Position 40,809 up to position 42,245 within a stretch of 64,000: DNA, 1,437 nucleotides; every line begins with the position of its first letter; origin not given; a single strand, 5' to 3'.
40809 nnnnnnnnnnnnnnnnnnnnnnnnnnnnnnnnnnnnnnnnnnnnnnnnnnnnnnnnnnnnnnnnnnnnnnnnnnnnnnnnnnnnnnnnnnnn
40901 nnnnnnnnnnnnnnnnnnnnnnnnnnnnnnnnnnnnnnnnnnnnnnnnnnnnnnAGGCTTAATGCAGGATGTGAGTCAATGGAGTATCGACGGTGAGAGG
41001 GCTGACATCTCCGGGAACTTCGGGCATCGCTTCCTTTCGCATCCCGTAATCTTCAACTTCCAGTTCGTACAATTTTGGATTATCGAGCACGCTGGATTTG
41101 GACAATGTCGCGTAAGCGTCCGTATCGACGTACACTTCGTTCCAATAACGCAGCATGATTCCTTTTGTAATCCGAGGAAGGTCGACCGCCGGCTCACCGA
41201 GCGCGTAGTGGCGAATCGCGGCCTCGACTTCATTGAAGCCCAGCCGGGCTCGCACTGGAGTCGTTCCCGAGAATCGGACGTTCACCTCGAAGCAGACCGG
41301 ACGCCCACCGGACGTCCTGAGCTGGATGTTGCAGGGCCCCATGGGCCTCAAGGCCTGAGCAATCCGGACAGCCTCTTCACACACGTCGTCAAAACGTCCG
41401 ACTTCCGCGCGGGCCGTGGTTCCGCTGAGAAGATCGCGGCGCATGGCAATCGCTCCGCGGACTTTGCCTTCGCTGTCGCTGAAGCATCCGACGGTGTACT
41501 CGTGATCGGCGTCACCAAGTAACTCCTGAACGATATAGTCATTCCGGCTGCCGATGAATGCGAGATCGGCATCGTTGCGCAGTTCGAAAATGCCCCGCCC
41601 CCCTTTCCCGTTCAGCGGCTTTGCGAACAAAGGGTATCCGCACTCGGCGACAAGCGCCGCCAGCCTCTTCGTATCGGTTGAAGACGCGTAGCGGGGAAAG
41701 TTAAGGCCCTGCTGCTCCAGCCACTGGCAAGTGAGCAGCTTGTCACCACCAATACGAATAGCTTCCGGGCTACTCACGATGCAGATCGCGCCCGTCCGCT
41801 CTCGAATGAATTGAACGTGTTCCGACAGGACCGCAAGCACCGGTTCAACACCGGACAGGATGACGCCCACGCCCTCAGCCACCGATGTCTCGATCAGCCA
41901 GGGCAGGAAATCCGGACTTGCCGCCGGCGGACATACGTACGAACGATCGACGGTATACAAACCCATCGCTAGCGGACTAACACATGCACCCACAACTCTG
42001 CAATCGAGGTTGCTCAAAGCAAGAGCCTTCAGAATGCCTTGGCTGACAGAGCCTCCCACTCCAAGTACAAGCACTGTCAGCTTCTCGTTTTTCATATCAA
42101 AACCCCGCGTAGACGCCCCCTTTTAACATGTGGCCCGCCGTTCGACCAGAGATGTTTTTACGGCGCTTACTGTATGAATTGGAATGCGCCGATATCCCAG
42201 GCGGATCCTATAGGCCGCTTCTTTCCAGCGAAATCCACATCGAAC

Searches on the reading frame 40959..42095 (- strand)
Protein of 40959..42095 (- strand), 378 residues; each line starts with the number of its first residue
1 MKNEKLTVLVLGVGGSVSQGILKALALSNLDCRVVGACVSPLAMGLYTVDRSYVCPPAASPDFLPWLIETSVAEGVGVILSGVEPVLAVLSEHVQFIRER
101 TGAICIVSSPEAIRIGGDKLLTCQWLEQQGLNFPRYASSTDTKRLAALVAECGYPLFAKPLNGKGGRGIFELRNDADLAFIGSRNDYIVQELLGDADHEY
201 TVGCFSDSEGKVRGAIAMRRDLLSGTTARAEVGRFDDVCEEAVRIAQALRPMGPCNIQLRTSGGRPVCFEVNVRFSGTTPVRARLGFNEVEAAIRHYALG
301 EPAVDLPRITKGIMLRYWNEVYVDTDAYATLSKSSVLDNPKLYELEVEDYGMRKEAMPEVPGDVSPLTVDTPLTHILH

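Call 12: search_protein_families(library=pfam, proteins=[window:40959-42095:-], max_evalue=0.001)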
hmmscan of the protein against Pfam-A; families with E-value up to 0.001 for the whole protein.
window:40959-42095:- (378 aa): 5 families
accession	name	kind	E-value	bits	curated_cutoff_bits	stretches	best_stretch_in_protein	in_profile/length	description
PF15632.11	ATPgrasp_Ter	-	5.7e-14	52.5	29.1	1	185-319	3-129/131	ATP-grasp in the biosynthetic pathway with Ter operon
PF02655.19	ATP-grasp_3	-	5.6e-08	33.5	23.2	1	117-278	2-160/160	ATP-grasp domain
PF21360.3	PylC-like_N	-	1.1e-05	25.9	27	1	31-95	22-86/96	PylC-like, N-terminal domain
PF02786.22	CPSase_L_D2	-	0.00017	21.6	19.8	0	235-283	138-188/211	Carbamoyl-phosphate synthase L chain, ATP binding domain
PF14397.11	ATPgrasp_ST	-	0.00037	20.2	31.4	1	115-182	18-89/278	Sugar-transfer associated ATP-grasp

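Call 14: search_protein_families(library=ncbifam, proteins=[window:40959-42095:-], max_evalue=0.00001)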
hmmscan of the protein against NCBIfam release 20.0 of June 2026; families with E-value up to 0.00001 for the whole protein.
window:40959-42095:- (378 aa): 12 families
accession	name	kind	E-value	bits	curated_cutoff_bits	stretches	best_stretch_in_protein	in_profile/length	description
NF009402.0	PRK12767.1-1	equivalog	5.3e-90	301.6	218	1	6-326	3-326/329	carbamoyl phosphate synthase-like protein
NF009405.0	PRK12767.1-4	equivalog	3.9e-35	121.4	390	1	8-326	3-318/320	carbamoyl phosphate synthase-like protein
NF009406.0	PRK12767.1-5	equivalog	2.1e-22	79.6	271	1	22-323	17-319/327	carbamoyl phosphate synthase-like protein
NF009404.0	PRK12767.1-3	equivalog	4.1e-18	65.4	316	1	33-294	27-303/344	carbamoyl phosphate synthase-like protein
NF009403.0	PRK12767.1-2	equivalog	1.3e-13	50.9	286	1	31-249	21-239/342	carbamoyl phosphate synthase-like protein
TIGR00768.1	rimK_fam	subfamily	1.1e-10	41.3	143.4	1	105-178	74-147/276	RimK family alpha-L-glutamate ligase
TIGR02144.1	LysX_arch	equivalog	6.5e-08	32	275.6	1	96-181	66-150/281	lysine biosynthesis protein LysX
NF009554.0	PRK12999.1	equivalog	8.6e-08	30.4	965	1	83-179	82-182/1147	pyruvate carboxylase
TIGR02068.2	cya_phycin_syn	equivalog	1.4e-06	26.6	850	1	109-170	204-265/862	cyanophycin synthetase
NF040720.1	MptN_Meth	equivalog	4e-06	26.1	350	1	104-176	87-158/291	tetrahydromethanopterin:alpha-L-glutamate ligase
NF010623.0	PRK14016.1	subfamily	5.1e-06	24.9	877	1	109-170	205-266/871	cyanophycin synthetase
TIGR01369.1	CPSaseII_lrg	equivalog_domain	6.7e-06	24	1027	0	102-296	653-863/1052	carbamoyl-phosphate synthase (glutamine-hydrolyzing) large subunit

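Call 27: find_encoding_contigs(protein=window:40959-42095:-, flank=3000, max_places=5)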
Protein window:40959-42095:- (378 aa): 1 contig read that carries it; 1 place shown.
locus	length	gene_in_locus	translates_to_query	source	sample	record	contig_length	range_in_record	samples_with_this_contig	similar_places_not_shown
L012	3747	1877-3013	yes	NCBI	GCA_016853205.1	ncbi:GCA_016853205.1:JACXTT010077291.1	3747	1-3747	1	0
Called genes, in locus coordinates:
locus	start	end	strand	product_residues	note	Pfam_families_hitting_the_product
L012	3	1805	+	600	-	?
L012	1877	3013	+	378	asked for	PF21360:PylC-like_N (faint), PF02655:ATP-grasp_3, PF15632:ATPgrasp_Ter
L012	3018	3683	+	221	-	PF00149:Metallophos, PF12850:Metallophos_2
